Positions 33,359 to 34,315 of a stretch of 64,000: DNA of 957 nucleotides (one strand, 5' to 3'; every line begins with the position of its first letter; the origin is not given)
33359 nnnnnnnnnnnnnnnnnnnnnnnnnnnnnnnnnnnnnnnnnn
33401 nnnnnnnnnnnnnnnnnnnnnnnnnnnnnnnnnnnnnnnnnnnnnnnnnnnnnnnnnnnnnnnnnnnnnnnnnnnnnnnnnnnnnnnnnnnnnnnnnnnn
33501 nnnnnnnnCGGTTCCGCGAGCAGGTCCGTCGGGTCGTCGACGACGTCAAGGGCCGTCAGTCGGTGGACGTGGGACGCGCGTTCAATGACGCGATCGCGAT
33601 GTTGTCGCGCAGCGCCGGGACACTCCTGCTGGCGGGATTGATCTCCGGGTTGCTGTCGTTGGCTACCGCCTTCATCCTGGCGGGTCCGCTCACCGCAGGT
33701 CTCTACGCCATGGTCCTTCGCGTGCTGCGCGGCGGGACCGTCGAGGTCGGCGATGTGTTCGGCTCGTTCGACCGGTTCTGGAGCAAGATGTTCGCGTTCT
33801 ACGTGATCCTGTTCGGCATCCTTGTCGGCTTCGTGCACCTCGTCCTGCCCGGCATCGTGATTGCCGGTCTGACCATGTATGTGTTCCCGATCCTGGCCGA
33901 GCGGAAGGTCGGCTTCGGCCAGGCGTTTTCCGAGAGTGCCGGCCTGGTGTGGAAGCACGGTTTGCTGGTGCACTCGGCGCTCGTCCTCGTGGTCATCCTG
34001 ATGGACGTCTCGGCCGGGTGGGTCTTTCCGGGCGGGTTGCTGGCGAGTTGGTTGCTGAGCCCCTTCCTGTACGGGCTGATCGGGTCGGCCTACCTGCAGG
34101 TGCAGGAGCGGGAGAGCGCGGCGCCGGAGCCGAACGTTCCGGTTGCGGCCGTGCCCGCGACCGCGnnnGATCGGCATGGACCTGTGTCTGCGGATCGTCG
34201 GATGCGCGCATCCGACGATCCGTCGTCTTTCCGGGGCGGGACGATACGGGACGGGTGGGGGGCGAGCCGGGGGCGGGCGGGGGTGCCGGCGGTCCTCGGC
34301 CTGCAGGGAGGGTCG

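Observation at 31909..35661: Catalytically degenerate Hanks-type kinase (HGN in place of HRD) fused to a polytopic membrane domain, flanked by a YkgJ Fe-S protein and a GT39-like glycosyltransferase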

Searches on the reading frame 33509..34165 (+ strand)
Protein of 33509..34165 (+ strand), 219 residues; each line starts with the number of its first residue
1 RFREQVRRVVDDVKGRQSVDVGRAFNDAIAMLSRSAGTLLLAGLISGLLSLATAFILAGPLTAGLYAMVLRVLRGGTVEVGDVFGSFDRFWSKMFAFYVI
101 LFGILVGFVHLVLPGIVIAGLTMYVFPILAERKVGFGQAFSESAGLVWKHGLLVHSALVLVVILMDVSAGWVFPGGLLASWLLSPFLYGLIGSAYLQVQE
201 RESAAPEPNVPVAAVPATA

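Call 29: search_protein_representatives(alignment_id=A2)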
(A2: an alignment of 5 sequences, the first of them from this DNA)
Query: 5 sequences, 220 profile positions. Proteins with E-value up to 0.001 (for the whole library): 1602; up to 1e-10: 241; up to 1e-30: 10. The best 150 are listed.
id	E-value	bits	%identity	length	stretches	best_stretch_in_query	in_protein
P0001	7.2e-109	378.8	-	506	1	1-220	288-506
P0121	8.6e-34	133.3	-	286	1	19-192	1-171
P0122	1.1e-33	133.0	-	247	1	17-205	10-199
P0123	1.6e-33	132.5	-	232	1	20-201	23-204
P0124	1.7e-33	132.4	-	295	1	15-203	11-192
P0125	9.7e-33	129.9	-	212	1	18-211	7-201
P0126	1.3e-32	129.4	-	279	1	16-172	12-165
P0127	2.8e-31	125.1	-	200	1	15-198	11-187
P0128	3.3e-31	124.9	-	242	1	16-202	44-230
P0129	3.5e-31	124.8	-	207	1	16-204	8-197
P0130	1.5e-30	122.8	-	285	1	19-204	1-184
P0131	2.1e-30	122.3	-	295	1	20-215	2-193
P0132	4.5e-30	121.2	-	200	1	19-201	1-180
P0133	4.6e-30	121.1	-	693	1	17-202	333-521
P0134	5.2e-30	121.0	-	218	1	13-205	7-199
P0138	5.1e-29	117.7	-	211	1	18-200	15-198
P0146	2.2e-27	112.4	-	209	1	18-198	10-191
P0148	7.5e-27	110.6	-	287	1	16-203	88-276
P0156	3.9e-26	108.3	-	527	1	18-201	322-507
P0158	5.6e-26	107.8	-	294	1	17-197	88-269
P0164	7.8e-25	104.0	-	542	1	16-202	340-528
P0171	7.9e-24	100.7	-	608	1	18-202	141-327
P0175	2.3e-22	96.0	-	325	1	15-208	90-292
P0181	7.1e-22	94.4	-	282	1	17-204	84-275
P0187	3.6e-21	92.1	-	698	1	17-220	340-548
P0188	3.8e-21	92.0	-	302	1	16-204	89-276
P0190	5.1e-21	91.6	-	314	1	17-204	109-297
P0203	8.7e-19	84.3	-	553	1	19-200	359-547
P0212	1.2e-17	80.5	-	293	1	19-206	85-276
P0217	2.4e-17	79.5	-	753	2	19-119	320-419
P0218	2.7e-17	79.4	-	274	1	20-201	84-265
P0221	6.0e-17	78.3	-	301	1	18-197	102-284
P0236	5.4e-16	75.1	-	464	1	16-203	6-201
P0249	6.4e-15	71.6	-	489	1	17-204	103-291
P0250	6.8e-15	71.5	-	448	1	19-179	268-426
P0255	1.3e-14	70.6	-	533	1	19-214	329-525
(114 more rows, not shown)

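Call 30: search_protein_families(library=pfam, proteins=[P0133, P0156, P0164, P0187, P0203, P0217, P0255, P0250, P0171, P0249], max_evalue=0.01)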
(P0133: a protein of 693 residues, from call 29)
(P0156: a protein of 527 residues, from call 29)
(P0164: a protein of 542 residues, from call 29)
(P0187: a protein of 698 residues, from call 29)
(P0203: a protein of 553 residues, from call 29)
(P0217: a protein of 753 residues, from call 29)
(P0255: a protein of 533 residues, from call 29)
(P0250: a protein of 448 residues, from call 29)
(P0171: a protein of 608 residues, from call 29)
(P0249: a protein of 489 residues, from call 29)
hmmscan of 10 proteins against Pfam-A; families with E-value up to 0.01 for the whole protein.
P0133 (693 aa): 7 families
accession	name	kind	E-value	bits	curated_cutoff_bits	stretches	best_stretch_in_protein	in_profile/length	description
PF00069.31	Pkinase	-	2e-55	188.5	31.7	1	39-242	2-198/263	Protein kinase domain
PF07714.23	PK_Tyr_Ser-Thr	-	2e-37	129.4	23.1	1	39-241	2-205/258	Protein tyrosine and serine/threonine kinase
PF03109.22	ABC1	-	2.5e-07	30.5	22.9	1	112-190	144-222/244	ABC1 atypical kinase-like domain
PF14531.12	Kinase-like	-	1.3e-06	28.4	25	1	143-243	153-253/289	Kinase-like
PF01636.29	APH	-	5e-06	26.9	23.2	0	132-174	143-188/239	Phosphotransferase enzyme family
PF14534.12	DUF4440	-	6.3e-06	27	25.2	1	579-682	7-106/107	Domain of unknown function (DUF4440)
PF17667.7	Pkinase_fungal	-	0.00015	21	24.1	1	151-223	302-375/387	Fungal protein kinase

P0156 (527 aa): 9 families
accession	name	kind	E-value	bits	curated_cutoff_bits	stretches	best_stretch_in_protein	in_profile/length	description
PF00069.31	Pkinase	-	4.7e-56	190.5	31.7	1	34-272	2-230/263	Protein kinase domain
PF07714.23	PK_Tyr_Ser-Thr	-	9.5e-38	130.4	23.1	1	34-240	2-209/258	Protein tyrosine and serine/threonine kinase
PF14531.12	Kinase-like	-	4.1e-07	30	25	1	135-239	150-254/289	Kinase-like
PF01636.29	APH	-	1.2e-06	28.9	23.2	0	138-169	156-188/239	Phosphotransferase enzyme family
PF03109.22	ABC1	-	2.2e-06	27.4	22.9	1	75-180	117-217/244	ABC1 atypical kinase-like domain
PF06790.16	UPF0259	-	0.00036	20.9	31.4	1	352-463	87-199/248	Uncharacterised protein family (UPF0259)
PF13095.12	FTA2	-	0.00092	19.4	30.2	0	133-164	174-205/214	Kinetochore Sim4 complex subunit FTA2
PF17667.7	Pkinase_fungal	-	0.0024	17.1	24.1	1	138-216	294-371/387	Fungal protein kinase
PF01163.29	RIO1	-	0.0029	17.7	22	1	107-175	82-149/187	RIO domain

P0164 (542 aa): 6 families
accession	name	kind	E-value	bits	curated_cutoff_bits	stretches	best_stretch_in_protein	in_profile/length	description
PF00069.31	Pkinase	-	2.7e-52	178.2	31.7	1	39-281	1-260/263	Protein kinase domain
PF07714.23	PK_Tyr_Ser-Thr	-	1.8e-35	123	23.1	1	41-281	3-257/258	Protein tyrosine and serine/threonine kinase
PF03109.22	ABC1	-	1.7e-08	34.3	22.9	1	99-186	137-223/244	ABC1 atypical kinase-like domain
PF17667.7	Pkinase_fungal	-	0.00013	21.2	24.1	1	134-205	289-367/387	Fungal protein kinase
PF01636.29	APH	-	0.00058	20.1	23.2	0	55-140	15-107/239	Phosphotransferase enzyme family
PF14531.12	Kinase-like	-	0.00085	19.1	25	1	144-271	158-289/289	Kinase-like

P0187 (698 aa): 7 families
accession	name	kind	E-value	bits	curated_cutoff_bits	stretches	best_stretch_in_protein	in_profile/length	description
PF00069.31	Pkinase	-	1.4e-54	185.7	31.7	1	70-275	1-199/263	Protein kinase domain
PF07714.23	PK_Tyr_Ser-Thr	-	5.2e-37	128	23.1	1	71-276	2-208/258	Protein tyrosine and serine/threonine kinase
PF01636.29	APH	-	3.8e-08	33.8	23.2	1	86-180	15-104/239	Phosphotransferase enzyme family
PF03109.22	ABC1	-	9.1e-07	28.7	22.9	1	144-216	144-216/244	ABC1 atypical kinase-like domain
PF14531.12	Kinase-like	-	6e-05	22.9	25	1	183-278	161-256/289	Kinase-like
PF23548.1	Zn_ribbon_FGT1_2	-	0.0067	16.4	27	0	2-16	20-34/35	FORGETTER1 second zinc ribbon domain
PF12330.14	Haspin_kinase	-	0.0074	15.8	25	0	190-221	229-257/364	Haspin like kinase domain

P0203 (553 aa): 4 families
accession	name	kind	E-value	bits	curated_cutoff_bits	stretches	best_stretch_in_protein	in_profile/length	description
PF00069.31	Pkinase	-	5.4e-42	144.4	31.7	1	55-260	1-197/263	Protein kinase domain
PF07714.23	PK_Tyr_Ser-Thr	-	1e-26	94.2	23.1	1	57-260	3-205/258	Protein tyrosine and serine/threonine kinase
PF03109.22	ABC1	-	1.2e-07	31.5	22.9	1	123-194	144-213/244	ABC1 atypical kinase-like domain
PF01636.29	APH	-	4.5e-07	30.3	23.2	1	153-187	154-188/239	Phosphotransferase enzyme family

P0217 (753 aa): 6 families
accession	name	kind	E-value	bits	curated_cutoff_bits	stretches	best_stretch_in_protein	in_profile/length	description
PF13484.11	Fer4_16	-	1.7e-08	35.5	30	1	144-206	1-64/66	4Fe-4S double cluster binding domain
PF13237.11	Fer4_10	-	1e-05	25.8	25.5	0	143-161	7-27/53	4Fe-4S dicluster domain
PF00037.32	Fer4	-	0.00044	20.4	21.1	0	144-160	7-23/24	4Fe-4S binding domain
PF13187.11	Fer4_9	-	0.00066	20.1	27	0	144-208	1-50/52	4Fe-4S dicluster domain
PF12838.12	Fer4_7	-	0.0029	18.5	27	0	144-208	1-51/52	4Fe-4S dicluster domain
PF13183.11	Fer4_8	-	0.003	18.5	27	0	142-208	2-67/68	4Fe-4S dicluster domain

P0255 (533 aa): 4 families
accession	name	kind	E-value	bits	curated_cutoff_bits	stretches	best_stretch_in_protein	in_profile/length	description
PF00069.31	Pkinase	-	9.7e-52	176.4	31.7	1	75-280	1-201/263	Protein kinase domain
PF07714.23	PK_Tyr_Ser-Thr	-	3.7e-33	115.4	23.1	1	80-279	6-208/258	Protein tyrosine and serine/threonine kinase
PF01636.29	APH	-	4.3e-05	23.8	23.2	0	188-220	165-198/239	Phosphotransferase enzyme family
PF03109.22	ABC1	-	0.00026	20.7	22.9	0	150-220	145-215/244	ABC1 atypical kinase-like domain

P0250 (448 aa): 3 families
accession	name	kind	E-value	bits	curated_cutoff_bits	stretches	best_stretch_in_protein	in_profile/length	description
PF00498.31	FHA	-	8e-15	55.5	20.7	1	26-88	1-67/67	FHA domain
PF16697.10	Yop-YscD_cpl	-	3e-11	43.9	33.2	1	24-96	17-92/94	Inner membrane component of T3SS, cytoplasmic domain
PF06790.16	UPF0259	-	3.1e-05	24.3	31.4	1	335-398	125-189/248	Uncharacterised protein family (UPF0259)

P0171 (608 aa): 2 families
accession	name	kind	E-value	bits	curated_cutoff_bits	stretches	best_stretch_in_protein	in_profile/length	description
PF00069.31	Pkinase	-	1.7e-09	37.9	31.7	1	1-76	164-253/263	Protein kinase domain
PF07714.23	PK_Tyr_Ser-Thr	-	0.0026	17.6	23.1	1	1-74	171-248/258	Protein tyrosine and serine/threonine kinase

P0249 (489 aa): 5 families
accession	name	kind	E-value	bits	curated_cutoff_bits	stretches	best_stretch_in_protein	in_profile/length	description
PF00069.31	Pkinase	-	1.2e-08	35.1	31.7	1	5-67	154-212/263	Protein kinase domain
PF11453.13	DUF2950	-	2.5e-07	30.5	20.2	1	341-465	105-251/274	Protein of unknown function (DUF2950)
PF07714.23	PK_Tyr_Ser-Thr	-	0.00031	20.6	23.1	1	11-53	167-209/258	Protein tyrosine and serine/threonine kinase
PF10110.14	GPDPase_memb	-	0.00038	19.7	29.6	1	187-269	159-241/321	Membrane domain of glycerophosphoryl diester phosphodiesterase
PF06790.16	UPF0259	-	0.0012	19.1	31.4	1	144-274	96-229/248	Uncharacterised protein family (UPF0259)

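Call 31: search_protein_families(library=pfam, proteins=[P0121, P0122, P0123, P0124, P0125, P0127, P0129, P0134, P0138, P0146], max_evalue=1)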
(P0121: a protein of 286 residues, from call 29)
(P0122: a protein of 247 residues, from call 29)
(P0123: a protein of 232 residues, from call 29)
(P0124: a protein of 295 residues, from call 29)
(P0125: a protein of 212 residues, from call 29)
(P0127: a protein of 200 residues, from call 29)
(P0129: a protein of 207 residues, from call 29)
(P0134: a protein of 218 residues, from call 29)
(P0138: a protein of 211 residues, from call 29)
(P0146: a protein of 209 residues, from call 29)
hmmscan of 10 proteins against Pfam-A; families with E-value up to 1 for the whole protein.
P0121 (286 aa): 2 families
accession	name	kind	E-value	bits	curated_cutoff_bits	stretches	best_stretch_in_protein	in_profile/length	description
PF06790.16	UPF0259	-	2.4e-07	31.3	31.4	1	71-152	128-207/248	Uncharacterised protein family (UPF0259)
PF10110.14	GPDPase_memb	-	0.048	12.8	29.6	1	85-166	162-243/321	Membrane domain of glycerophosphoryl diester phosphodiesterase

P0122 (247 aa): 2 families
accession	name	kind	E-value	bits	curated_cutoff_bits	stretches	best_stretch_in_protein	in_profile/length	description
PF06790.16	UPF0259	-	0.0095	16.2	31.4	1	84-141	129-186/248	Uncharacterised protein family (UPF0259)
PF05038.18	Cytochrom_B558a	-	0.024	14.7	25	1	16-61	70-114/184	Cytochrome Cytochrome b558 alpha-subunit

P0123 (232 aa): 0 families

P0124 (295 aa): 2 families
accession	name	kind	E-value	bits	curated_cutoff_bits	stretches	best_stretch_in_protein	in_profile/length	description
PF10110.14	GPDPase_memb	-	0.014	14.6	29.6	1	93-172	159-235/321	Membrane domain of glycerophosphoryl diester phosphodiesterase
PF09125.15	COX2-transmemb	-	0.072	13.3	25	0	19-42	10-32/38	Cytochrome C oxidase subunit II, transmembrane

P0125 (212 aa): 1 family
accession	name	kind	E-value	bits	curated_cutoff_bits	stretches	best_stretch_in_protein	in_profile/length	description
PF06790.16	UPF0259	-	0.26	11.5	31.4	1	50-154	100-205/248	Uncharacterised protein family (UPF0259)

P0127 (200 aa): 2 families
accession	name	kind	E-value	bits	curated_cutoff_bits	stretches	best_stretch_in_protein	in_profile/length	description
PF10110.14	GPDPase_memb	-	0.0012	18.1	29.6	1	101-177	168-240/321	Membrane domain of glycerophosphoryl diester phosphodiesterase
PF11891.13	RETICULATA-like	-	0.075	13.2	25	1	121-180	10-68/177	Protein RETICULATA-related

P0129 (207 aa): 3 families
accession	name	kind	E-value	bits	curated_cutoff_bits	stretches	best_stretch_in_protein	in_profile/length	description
PF06790.16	UPF0259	-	2.7e-06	27.8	31.4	1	39-141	86-187/248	Uncharacterised protein family (UPF0259)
PF12046.13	CCB1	-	0.16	11.8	25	1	30-74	96-138/168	Cofactor assembly of complex C subunit B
PF10110.14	GPDPase_memb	-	0.38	9.9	29.6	1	91-174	157-240/321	Membrane domain of glycerophosphoryl diester phosphodiesterase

P0134 (218 aa): 2 families
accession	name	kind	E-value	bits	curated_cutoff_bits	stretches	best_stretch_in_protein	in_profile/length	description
PF10110.14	GPDPase_memb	-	8.3e-07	28.5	29.6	1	113-163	177-228/321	Membrane domain of glycerophosphoryl diester phosphodiesterase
PF06790.16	UPF0259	-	3.3e-05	24.3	31.4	1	46-148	91-192/248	Uncharacterised protein family (UPF0259)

P0138 (211 aa): 1 family
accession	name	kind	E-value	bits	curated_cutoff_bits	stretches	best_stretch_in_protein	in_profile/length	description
PF06790.16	UPF0259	-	0.062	13.5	31.4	1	92-145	133-186/248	Uncharacterised protein family (UPF0259)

P0146 (209 aa): 1 family
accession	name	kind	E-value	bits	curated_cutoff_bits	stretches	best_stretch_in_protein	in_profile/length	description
PF06790.16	UPF0259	-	0.057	13.7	31.4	1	40-143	87-189/248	Uncharacterised protein family (UPF0259)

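Call 33: find_homologous_proteins(query=A2, max_evalue=0.00001)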
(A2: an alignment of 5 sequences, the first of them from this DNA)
Query A2 (5 sequences) (219 aa, profile of the alignment): 25 proteins with E <= 0.00001 among 8000 candidates.
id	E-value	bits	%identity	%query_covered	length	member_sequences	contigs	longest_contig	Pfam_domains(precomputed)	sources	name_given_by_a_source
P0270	3.0e-34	137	39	84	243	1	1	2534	-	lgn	-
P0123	4.9e-33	133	38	83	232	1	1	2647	-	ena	-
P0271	1.2e-32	131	36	85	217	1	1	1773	-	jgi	jgi:uncharacterized membrane protein YvlD (DUF360 family)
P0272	4.2e-31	126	39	82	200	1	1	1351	-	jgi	jgi:hypothetical protein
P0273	5.8e-30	122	41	83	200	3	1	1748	-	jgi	-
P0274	8.1e-30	122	42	83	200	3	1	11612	-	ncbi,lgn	-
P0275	2.7e-29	120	38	88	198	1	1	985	-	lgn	-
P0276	2.9e-29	120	42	83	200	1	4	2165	-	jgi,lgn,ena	-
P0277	3.4e-29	120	38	87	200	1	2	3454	-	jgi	jgi:hypothetical protein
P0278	3.4e-29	120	40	87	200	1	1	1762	-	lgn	-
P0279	3.6e-29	120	41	85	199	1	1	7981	-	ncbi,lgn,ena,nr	ncbi:MAG TPA: hypothetical protein VFH61_04730 [Thermoleophilia bacterium]|nr:hypothetical protein [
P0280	8.6e-29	119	40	83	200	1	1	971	-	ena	-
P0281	1.2e-28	118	41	79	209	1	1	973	-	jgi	-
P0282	5.9e-28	116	39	68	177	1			-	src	-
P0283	9.1e-28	115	42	69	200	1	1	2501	-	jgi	jgi:hypothetical protein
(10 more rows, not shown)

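Call 44: predict_structure(alignment_id=A4)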
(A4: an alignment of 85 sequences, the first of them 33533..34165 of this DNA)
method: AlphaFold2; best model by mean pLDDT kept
length: 211 residues; sequences in the alignment: 85
mean_pLDDT: 95.0   pTM: 0.89
mean pLDDT of the five models: 95.0, 94.7, 94.6, 94.5, 94.5
residues with pLDDT >= 90: 187; 70-90: 16; 50-70: 5; < 50: 3
segments of 3 or more residues with pLDDT < 50: 2-4
pLDDT, mean of each block of 10 residues (from residue 1): 60 98 98 98 98 98 98 98 98 98 97 98 98 98 97 97 94 98 98 93 87 81
secondary structure, 60 per line:
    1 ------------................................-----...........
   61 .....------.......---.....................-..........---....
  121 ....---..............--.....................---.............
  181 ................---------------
elements in order: H13-44 H50-65 H72-78 H82-102 H104-113 H117-124 H128-141 H144-164 H168-196

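Call 50: fold_search(model_id=the predicted structure, library=pdb)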
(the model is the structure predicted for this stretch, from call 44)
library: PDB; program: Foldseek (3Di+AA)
matches with E <= 10: 191; with E <= 0.001: 0
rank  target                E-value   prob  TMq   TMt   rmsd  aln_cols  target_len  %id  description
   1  3tx3_A                3.3e-01  0.96  0.51  0.49   5.7       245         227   14  CysZ, a putative sulfate permease (released 2011-11-09)
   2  4u8v_B                5.1e-01  0.15  0.16  0.05  17.5       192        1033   16  Coupling of remote alternating-access transport mechanisms for protons and substrates in the multidrug efflux pump Acr (released 2014-10-15)
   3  6zod_B                5.4e-01  0.15  0.16  0.05  17.2       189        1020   14  Fusidic acid binding to the allosteric deep transmembrane domain binding pocket, TM7/TM8 groove, and TM1/TM2 groove of (released 2021-05-19)
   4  6zoa_B                5.6e-01  0.15  0.16  0.05  17.0       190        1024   17  Partially induced AcrB T protomer and DDM binding to the TM8/PC2 pathway of AcrB L2 protomer (released 2021-05-19)
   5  3noc_A                6.4e-01  0.13  0.16  0.05  17.2       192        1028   16  Designed ankyrin repeat protein (DARPin) binders to AcrB: Plasticity of the Interface (released 2011-05-18)
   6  9fhg_B                7.0e-01  0.13  0.16  0.05  17.0       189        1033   16  Crystallographic structure of AcrB V612N in LTO state (released 2025-06-11)
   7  3tx3_B                7.3e-01  0.47  0.39  0.37  14.2       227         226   18  CysZ, a putative sulfate permease (released 2011-11-09)
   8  7wwb_A                7.7e-01  0.72  0.44  0.31   8.4       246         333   11  Choline transporter-like protein 1 (released 2022-06-22)
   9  6zo7_B                8.8e-01  0.13  0.16  0.05  16.9       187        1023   16  3-Formylrifamycin SV binding to the access pocket of AcrB-G619P L and T protomer (released 2021-05-19)
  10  9qps_B                1.0e+00  0.11  0.16  0.05  17.3       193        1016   16  Single particle cryo-EM structure of MdtF V610F (released 2025-05-14)
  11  9qpr_B                1.0e+00  0.09  0.16  0.05  17.0       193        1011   16  Single particle cryo-EM structure of the multidrug efflux pump MdtF from Escherichia coli (released 2025-05-14)
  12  22xm_B                1.1e+00  0.09  0.15  0.05  17.7       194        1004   15  MexBYB-Ka symmetry-like (released 2026-03-11)
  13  7oul_A                1.1e+00  0.09  0.16  0.05  17.4       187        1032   16  BDM88832 inhibitor bound to the transmembrane domain of AcrB-R971A (released 2021-12-29)
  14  3tds_A                1.3e+00  0.11  0.21  0.19  14.6       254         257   14  Crystal structure of HSC F194I (released 2012-03-07)
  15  8ffk_B                1.3e+00  0.11  0.17  0.05  17.1       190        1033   17  Klebsiella pneumoniae AcrB multidrug efflux pump apo form (released 2023-04-05)
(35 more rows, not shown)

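Call 55: find_encoding_contigs(protein=P0156, flank=6000, max_places=3)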
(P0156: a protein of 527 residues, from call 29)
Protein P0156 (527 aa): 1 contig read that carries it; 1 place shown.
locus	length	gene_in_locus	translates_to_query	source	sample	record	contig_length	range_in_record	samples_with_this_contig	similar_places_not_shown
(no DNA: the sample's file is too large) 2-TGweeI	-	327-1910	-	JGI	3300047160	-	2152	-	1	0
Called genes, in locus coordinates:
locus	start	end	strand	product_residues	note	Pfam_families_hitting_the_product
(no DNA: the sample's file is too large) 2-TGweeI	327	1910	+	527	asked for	PF00069:Pkinase, PF07714:PK_Tyr_Ser-Thr, PF01636:APH (faint), PF03109:ABC1 (weak), PF14531:Kinase-like (weak)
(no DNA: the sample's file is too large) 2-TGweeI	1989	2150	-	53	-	?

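Call 56: find_encoding_contigs(protein=P0187, flank=6000, max_places=3)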
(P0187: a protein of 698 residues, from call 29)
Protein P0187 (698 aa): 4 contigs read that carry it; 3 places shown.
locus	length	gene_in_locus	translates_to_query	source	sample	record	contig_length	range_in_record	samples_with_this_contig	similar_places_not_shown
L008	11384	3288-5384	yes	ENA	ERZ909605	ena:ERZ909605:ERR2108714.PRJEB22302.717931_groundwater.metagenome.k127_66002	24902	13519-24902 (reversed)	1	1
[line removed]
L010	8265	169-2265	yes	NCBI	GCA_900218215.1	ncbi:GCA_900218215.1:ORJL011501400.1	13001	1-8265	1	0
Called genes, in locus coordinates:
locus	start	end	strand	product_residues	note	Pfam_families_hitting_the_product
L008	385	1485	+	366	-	PF01041:DegT_DnrJ_EryC1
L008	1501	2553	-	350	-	-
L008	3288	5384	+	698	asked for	PF00069:Pkinase, PF01636:APH (faint), PF07714:PK_Tyr_Ser-Thr, PF03109:ABC1 (weak)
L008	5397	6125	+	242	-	-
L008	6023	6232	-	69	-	-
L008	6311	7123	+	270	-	PF01163:RIO1, PF06293:Kdo (faint)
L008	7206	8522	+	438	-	PF01663:Phosphodiest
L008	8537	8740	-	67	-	-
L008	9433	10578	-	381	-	PF22020:RlmL_1st, PF02926:THUMP, PF01170:UPF0020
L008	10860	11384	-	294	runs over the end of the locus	PF02621:VitK2_biosynth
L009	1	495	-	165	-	?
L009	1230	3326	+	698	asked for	PF00069:Pkinase, PF01636:APH (faint), PF07714:PK_Tyr_Ser-Thr, PF03109:ABC1 (weak)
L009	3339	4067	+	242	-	-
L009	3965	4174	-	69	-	-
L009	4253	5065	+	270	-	PF01163:RIO1, PF06293:Kdo (faint)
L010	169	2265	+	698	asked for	PF00069:Pkinase, PF01636:APH (faint), PF07714:PK_Tyr_Ser-Thr, PF03109:ABC1 (weak)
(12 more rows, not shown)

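Call 57: find_encoding_contigs(protein=P0164, flank=6000, max_places=3)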
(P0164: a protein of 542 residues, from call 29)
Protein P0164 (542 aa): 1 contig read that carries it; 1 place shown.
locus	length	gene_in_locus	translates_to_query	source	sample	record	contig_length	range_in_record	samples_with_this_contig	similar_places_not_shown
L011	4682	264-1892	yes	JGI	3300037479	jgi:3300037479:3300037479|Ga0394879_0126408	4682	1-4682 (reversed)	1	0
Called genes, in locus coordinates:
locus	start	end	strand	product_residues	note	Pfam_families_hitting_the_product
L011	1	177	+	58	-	?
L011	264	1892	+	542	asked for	PF00069:Pkinase, PF07714:PK_Tyr_Ser-Thr, PF03109:ABC1 (weak)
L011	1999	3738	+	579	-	PF00069:Pkinase, PF03109:ABC1 (faint), PF07714:PK_Tyr_Ser-Thr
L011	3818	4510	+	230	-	PF03167:UDG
